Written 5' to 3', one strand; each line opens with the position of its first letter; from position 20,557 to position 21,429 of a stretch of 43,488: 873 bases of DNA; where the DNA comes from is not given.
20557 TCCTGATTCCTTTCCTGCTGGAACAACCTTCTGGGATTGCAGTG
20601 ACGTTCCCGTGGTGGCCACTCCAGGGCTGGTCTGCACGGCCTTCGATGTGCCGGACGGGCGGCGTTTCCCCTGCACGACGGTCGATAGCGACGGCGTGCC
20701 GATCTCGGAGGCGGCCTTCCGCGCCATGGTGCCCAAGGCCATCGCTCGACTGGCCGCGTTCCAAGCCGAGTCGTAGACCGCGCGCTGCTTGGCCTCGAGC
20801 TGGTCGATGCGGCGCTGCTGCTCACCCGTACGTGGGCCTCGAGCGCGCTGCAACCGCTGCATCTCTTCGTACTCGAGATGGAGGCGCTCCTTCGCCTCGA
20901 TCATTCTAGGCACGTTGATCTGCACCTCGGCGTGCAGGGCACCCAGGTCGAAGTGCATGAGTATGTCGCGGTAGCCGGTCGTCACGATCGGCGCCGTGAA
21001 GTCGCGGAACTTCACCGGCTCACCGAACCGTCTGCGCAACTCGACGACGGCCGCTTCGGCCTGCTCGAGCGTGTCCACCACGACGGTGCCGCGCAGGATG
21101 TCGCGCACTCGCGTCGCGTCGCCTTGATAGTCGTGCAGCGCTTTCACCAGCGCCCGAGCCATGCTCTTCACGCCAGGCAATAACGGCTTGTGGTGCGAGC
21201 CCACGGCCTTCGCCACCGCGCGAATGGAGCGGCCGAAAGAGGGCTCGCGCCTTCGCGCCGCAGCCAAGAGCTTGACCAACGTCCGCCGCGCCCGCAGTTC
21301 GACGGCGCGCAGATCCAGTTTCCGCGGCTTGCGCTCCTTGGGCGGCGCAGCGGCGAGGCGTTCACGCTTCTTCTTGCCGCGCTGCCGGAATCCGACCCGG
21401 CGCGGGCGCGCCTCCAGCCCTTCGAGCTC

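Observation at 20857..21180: RelA/SpoT-like (alarmone-synthetase-fold) segment embedded in the putative ejected protein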

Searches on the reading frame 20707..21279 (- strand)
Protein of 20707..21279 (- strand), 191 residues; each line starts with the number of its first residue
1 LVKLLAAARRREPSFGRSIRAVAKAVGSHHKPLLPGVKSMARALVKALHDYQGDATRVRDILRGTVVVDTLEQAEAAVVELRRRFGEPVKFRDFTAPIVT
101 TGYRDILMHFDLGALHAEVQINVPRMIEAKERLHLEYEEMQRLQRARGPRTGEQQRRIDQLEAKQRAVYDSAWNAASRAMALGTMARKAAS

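Call 8: search_protein_families(library=pfam, proteins=[window:20707-21279:-], max_evalue=10)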
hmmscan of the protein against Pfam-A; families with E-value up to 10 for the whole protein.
seq(191 aa): 1 family
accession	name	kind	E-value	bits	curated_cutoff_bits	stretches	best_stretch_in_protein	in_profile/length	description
PF25251.1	DUF7853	-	0.13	13.4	27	1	41-72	51-81/81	Family of unknown function (DUF7853)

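Call 9: search_solved_structures(query=window:20707-21279:-, max_evalue=10, show_alignments=3)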
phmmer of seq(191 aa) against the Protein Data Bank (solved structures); distinct sequences matched with E-value up to 10: 1.
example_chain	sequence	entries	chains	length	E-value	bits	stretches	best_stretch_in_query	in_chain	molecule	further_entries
6ox6_A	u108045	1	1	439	2.6e-09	40.6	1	13-132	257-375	Tas1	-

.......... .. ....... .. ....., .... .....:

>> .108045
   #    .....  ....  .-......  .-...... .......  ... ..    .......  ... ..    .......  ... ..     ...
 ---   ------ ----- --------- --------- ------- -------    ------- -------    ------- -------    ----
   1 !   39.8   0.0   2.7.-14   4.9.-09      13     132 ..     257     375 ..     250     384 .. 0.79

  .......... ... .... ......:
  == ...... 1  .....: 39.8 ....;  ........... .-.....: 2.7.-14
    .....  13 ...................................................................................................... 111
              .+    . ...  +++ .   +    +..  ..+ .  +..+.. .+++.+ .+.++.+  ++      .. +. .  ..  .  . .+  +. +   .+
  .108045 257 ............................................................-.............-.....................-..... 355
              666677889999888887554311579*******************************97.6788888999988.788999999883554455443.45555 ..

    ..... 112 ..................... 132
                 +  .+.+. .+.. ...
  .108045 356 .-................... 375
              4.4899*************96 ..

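Call 18: find_homologous_proteins(query=window:20707-21279:-, max_evalue=0.001)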
Query seq(191 aa): 1836 candidates shared short words with the query, none scored E <= 0.001.

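Call 28: predict_structure(protein=window:20707-21279:-)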
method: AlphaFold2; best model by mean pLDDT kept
length: 191 residues; sequences in the alignment: 1
mean_pLDDT: 51.0   pTM: 0.35
mean pLDDT of the five models: 51.0, 50.2, 48.5, 48.2, 44.6
residues with pLDDT >= 90: 9; 70-90: 29; 50-70: 25; < 50: 128
segments of 3 or more residues with pLDDT < 50: 1-41, 51-53, 55-120, 183-191
pLDDT, mean of each block of 10 residues (from residue 1): 29 38 40 41 49 46 42 45 40 35 29 40 56 82 87 91 79 56 45 33
secondary structure, 60 per line:
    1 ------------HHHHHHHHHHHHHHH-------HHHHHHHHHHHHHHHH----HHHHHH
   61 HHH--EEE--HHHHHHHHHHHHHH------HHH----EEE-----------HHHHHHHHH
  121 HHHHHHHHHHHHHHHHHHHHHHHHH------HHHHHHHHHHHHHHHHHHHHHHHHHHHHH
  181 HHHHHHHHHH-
elements in order: H13-27 H35-50 H55-63 E66-68 H71-84 E98-100 H112-145 H152-190

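Call 29: search_protein_representatives(protein=window:20707-21279:-)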
Query: 191 residues. Proteins with E-value up to 0.001 (for the whole library): 1370; up to 1e-10: 342; up to 1e-30: 3. The best 150 are listed.
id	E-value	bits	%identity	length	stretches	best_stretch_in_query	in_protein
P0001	7.1e-58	211.7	58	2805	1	5-191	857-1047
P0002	1.4e-31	126.1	40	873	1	8-184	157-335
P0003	5.7e-31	124.2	42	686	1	1-181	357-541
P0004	1.8e-29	119.3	36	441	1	5-181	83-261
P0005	2.0e-29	119.2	38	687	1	8-183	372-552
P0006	4.3e-29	118.1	42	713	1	4-178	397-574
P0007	5.1e-29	117.8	41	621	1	7-180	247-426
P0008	5.2e-29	117.8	42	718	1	8-179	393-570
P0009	6.4e-29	117.5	43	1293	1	7-175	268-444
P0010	8.3e-29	117.1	39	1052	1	7-191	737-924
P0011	2.3e-28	115.7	41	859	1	11-178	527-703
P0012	9.4e-28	113.7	41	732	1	8-178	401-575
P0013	1.1e-27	113.5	41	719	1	7-179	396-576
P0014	1.3e-27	113.2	44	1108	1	7-180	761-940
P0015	6.4e-27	111.0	39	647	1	8-182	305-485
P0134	1.1e-16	77.7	35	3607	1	10-175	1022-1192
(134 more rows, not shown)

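Call 34: search_solved_structures(query=A1, max_evalue=1, show_alignments=4)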
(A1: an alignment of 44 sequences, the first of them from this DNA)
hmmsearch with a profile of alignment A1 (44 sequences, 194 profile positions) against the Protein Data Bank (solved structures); distinct sequences matched with E-value up to 1: 15.
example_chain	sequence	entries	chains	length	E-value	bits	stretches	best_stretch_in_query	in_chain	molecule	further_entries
6ox6_A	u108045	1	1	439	6.8e-25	91.4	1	3-133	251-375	Tas1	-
8vx3_A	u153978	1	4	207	7.1e-06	29.3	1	4-158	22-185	SaSAS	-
5iqr_8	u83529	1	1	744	0.0016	21.6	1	55-140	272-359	GTP pyrophosphokinase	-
5kps_A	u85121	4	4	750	0.0017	21.6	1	55-140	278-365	GTP pyrophosphokinase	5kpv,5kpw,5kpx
5l3p_z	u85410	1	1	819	0.002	21.4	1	55-140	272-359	GTP pyrophosphokinase,GTP pyrophosphokinase,GTP pyrophosphokinase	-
1vj7_A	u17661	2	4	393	0.012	18.8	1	45-140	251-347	Bifunctional RELA/SPOT | Bifunctional (p)ppGpp synthase/hydrolase RelA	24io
9y6s_6q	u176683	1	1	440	0.014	18.5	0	116-145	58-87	33 kDa inner dynein arm light chain, axonemal, putative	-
3l9d_A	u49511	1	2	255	0.075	16.2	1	54-143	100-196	Putative GTP pyrophosphokinase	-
4tql_A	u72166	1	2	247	0.084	16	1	124-183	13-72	Three helix bundle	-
6r6n_A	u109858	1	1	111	0.093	15.9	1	71-144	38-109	Small soluble cyt c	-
6r6m_A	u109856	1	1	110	0.096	15.8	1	71-144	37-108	Small soluble cyt c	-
6r6o_A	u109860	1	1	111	0.098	15.8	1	71-144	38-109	Small soluble cyt c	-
6fgk_A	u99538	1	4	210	0.16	15.1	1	53-141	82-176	GTP pyrophosphokinase YwaC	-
9s6k_B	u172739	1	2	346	0.4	13.8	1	18-128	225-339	GTP pyrophosphokinase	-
9tqb_B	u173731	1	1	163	0.84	12.8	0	70-129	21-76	BLOC-1-related complex subunit 6 C-terminal helix domain-containing protein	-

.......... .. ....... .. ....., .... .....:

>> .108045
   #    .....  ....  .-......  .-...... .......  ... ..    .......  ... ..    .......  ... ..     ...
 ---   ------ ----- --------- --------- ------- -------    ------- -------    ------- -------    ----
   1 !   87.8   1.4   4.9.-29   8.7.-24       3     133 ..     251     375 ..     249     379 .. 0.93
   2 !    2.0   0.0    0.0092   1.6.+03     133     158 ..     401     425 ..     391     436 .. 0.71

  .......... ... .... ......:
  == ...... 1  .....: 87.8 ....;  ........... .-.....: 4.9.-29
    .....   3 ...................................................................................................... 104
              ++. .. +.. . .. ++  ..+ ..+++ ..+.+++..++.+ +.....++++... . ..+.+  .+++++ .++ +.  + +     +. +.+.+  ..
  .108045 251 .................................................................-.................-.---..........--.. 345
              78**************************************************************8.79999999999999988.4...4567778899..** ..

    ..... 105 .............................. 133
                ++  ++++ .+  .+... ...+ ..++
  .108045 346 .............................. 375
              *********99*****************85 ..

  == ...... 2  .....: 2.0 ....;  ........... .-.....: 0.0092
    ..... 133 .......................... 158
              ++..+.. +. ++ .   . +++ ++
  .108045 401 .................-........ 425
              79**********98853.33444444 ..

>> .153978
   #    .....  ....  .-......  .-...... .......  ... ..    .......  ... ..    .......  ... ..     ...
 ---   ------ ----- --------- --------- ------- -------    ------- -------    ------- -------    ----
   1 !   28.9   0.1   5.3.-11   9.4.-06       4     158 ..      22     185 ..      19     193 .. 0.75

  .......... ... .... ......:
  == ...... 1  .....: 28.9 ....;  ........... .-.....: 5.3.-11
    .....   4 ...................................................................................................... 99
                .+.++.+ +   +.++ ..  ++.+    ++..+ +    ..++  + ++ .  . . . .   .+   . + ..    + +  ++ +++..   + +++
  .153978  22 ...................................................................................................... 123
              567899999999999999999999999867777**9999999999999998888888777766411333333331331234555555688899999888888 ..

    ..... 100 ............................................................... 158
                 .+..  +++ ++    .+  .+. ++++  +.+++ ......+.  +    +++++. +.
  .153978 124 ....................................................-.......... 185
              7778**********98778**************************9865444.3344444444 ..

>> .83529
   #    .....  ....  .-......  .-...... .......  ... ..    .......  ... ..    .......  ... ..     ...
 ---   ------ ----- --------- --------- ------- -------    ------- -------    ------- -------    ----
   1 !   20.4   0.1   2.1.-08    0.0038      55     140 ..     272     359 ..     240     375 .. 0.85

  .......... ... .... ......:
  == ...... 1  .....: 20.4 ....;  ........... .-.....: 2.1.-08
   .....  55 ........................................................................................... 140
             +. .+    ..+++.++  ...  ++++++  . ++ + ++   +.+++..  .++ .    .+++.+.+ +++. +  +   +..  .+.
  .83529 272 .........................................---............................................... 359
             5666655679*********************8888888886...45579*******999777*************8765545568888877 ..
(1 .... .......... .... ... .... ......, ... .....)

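Call 35: find_homologous_proteins(query=A1, max_evalue=0.00001)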
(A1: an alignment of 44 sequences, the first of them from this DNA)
Query A1 (44 sequences) (191 aa, profile of the alignment): 18 proteins with E <= 0.00001 among 8000 candidates.
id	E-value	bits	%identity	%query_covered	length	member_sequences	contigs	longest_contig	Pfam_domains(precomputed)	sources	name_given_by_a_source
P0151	3.5e-61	225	31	83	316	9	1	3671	-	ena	-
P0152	1.6e-57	213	33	72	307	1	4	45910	-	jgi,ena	-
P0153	1.7e-50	190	29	93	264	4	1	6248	-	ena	-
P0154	9.4e-43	164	29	91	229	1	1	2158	PF04607.24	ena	-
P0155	9.0e-40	155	31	81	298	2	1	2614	-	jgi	jgi:hypothetical protein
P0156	1.0e-36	145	28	83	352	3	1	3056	-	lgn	-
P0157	4.6e-34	136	28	83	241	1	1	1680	-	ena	-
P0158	7.6e-33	132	30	73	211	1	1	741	PF04607.24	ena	-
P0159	1.1e-27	115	24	72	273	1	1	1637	-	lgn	-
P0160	3.2e-27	114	27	75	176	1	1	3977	PF04607.24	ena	-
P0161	9.4e-27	112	24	73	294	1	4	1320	-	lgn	-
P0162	2.1e-26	111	23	81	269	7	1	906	-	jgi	-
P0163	3.4e-26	110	24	72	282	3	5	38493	-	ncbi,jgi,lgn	jgi:hypothetical protein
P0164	7.6e-26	109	26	83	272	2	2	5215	-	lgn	-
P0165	8.9e-21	93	32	41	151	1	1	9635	-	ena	-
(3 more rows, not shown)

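Call 44: predict_structure(alignment_id=A1)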
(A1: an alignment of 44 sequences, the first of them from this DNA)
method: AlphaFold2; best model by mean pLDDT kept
length: 191 residues; sequences in the alignment: 44
mean_pLDDT: 95.7   pTM: 0.88
mean pLDDT of the five models: 95.7, 95.6, 95.5, 95.1, 95.0
residues with pLDDT >= 90: 183; 70-90: 8; 50-70: 0; < 50: 0
segments of 3 or more residues with pLDDT < 50: none
pLDDT, mean of each block of 10 residues (from residue 1): 97 98 98 98 96 96 98 97 98 85 94 97 98 96 95 97 95 95 92 93
secondary structure, 60 per line:
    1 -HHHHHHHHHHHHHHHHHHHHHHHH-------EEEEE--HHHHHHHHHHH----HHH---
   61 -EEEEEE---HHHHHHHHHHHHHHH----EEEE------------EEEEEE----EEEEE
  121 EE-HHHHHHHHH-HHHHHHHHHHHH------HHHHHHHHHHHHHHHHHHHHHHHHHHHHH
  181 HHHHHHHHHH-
elements in order: H2-25 E33-37 H40-50 E62-67 H71-85 E90-93 E106-111 E116-122 H124-132 H134-145 H152-190

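Call 46: search_protein_families(library=ncbifam, proteins=[window:20707-21279:-], max_evalue=0.01)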
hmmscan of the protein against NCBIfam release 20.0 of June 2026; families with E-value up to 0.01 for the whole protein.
window:20707-21279:- (191 aa): 0 families

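Call 47: fold_search(model_id=the predicted structure, library=pdb)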
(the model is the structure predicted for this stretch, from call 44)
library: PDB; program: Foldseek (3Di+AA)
matches with E <= 10: 293; with E <= 0.001: 47
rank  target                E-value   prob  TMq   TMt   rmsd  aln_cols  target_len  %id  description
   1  6ox6_A                5.0e-08  1.00  0.61  0.60   4.5       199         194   25  Crystal structure of the complex between the Type VI effector Tas1 and its immunity protein (released 2019-09-18)
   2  8vx3_A                2.0e-06  1.00  0.59  0.56   4.3       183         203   21  Structure of an exported small alarmone synthetase from Streptomyces albidoflavus (released 2025-02-05)
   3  6fgk_D                2.5e-06  1.00  0.64  0.66   4.9       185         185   17  Crystal structure of the small alarmone synthethase 2 from Bacillus subtilis (released 2018-02-07)
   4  8vx3_B                2.8e-06  1.00  0.64  0.60   3.7       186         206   22  Structure of an exported small alarmone synthetase from Streptomyces albidoflavus (released 2025-02-05)
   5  8vx3_C                3.1e-06  1.00  0.55  0.53   4.9       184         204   21  Structure of an exported small alarmone synthetase from Streptomyces albidoflavus (released 2025-02-05)
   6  5ded_H                3.3e-06  1.00  0.62  0.61   4.8       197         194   18  Crystal structure of the small alarmone synthethase 1 from Bacillus subtilis bound to its product pppGpp (released 2015-10-28)
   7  5ded_C                3.9e-06  1.00  0.62  0.62   4.9       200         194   18  Crystal structure of the small alarmone synthethase 1 from Bacillus subtilis bound to its product pppGpp (released 2015-10-28)
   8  6fgj_A                4.2e-06  1.00  0.62  0.61   5.0       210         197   15  Crystal structure of the small alarmone synthethase 2 from Staphylococcus aureus (released 2018-02-07)
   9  6fgj_B                4.2e-06  1.00  0.59  0.58   5.4       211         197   15  Crystal structure of the small alarmone synthethase 2 from Staphylococcus aureus (released 2018-02-07)
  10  6fgk_A                4.7e-06  1.00  0.69  0.72   4.6       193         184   16  Crystal structure of the small alarmone synthethase 2 from Bacillus subtilis (released 2018-02-07)
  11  6ewz_A                5.6e-06  1.00  0.58  0.55   5.8       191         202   14  Crystal structure of RelP (SAS2) from Staphylococcus aureus bound to AMPCPP and GTP in the pre-catalytic state (released 2018-01-24)
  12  6ewz_B                5.6e-06  1.00  0.46  0.44   7.3       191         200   16  Crystal structure of RelP (SAS2) from Staphylococcus aureus bound to AMPCPP and GTP in the pre-catalytic state (released 2018-01-24)
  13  6fgx_A                5.9e-06  1.00  0.61  0.60   5.0       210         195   15  Crystal structure of the small alarmone synthethase 2 from Staphylococcus aureus bound to AMPCPP (released 2018-02-07)
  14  6fgx_B                1.6e-05  1.00  0.61  0.61   5.6       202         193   13  Crystal structure of the small alarmone synthethase 2 from Staphylococcus aureus bound to AMPCPP (released 2018-02-07)
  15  5dec_D                1.7e-05  1.00  0.70  0.71   4.0       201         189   14  Crystal structure of the small alarmone synthetase 1 from Bacillus subtilis (released 2015-10-28)
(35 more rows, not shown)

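Call 51: search_protein_families(library=pfam, alignment_id=A2, max_evalue=0.001)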
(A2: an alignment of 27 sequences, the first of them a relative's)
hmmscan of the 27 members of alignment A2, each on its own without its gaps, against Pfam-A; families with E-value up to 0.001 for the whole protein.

A. member 1, P0001 (2805 aa): 2 families
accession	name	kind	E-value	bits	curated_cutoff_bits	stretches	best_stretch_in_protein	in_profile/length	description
PF18763.7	ddrB-ParB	-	1.2e-16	61.4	27.6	1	1136-1271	2-120/121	ddrB-like ParB superfamily domain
PF04002.20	RadC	-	2.4e-06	27.9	22.1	1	1700-1778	21-96/121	RadC-like JAB domain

B. families by the number of members that match (of 27 scanned): 16 families
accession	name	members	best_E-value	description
PF18763.7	ddrB-ParB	13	9.3e-36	ddrB-like ParB superfamily domain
PF04002.20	RadC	7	6.9e-17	RadC-like JAB domain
PF18857.6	LPD38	6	2e-38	Large polyvalent protein associated domain 38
PF18760.7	ART-PolyVal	4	9.9e-24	ADP-Ribosyltransferase in polyvalent proteins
PF18823.6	InPase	1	2.9e-57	Inorganic Pyrophosphatase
PF13699.11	eCIS_core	1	9.7e-29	eCIS core domain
PF00648.27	Peptidase_C2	1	1.3e-19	Calpain family cysteine protease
PF18834.6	LPD22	1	1.1e-17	Large polyvalent protein associated domain 22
PF23802.1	DUF7178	1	2.1e-17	Family of unknown function (DUF7178)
PF18798.6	LPD3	1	6.9e-10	Large polyvalent protein-associated domain 3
PF04607.23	RelA_SpoT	1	3.7e-05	Region found in RelA / SpoT proteins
PF22606.2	Cdc6-ORC-like_ATPase_lid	1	9.9e-05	Cdc6/ORC-like, ATPase lid domain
PF00271.37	Helicase_C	1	0.00018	Helicase conserved C-terminal domain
PF07669.17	Eco57I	1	0.0002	Eco57I restriction-modification methylase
PF00176.29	SNF2-rel_dom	1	0.00061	SNF2-related domain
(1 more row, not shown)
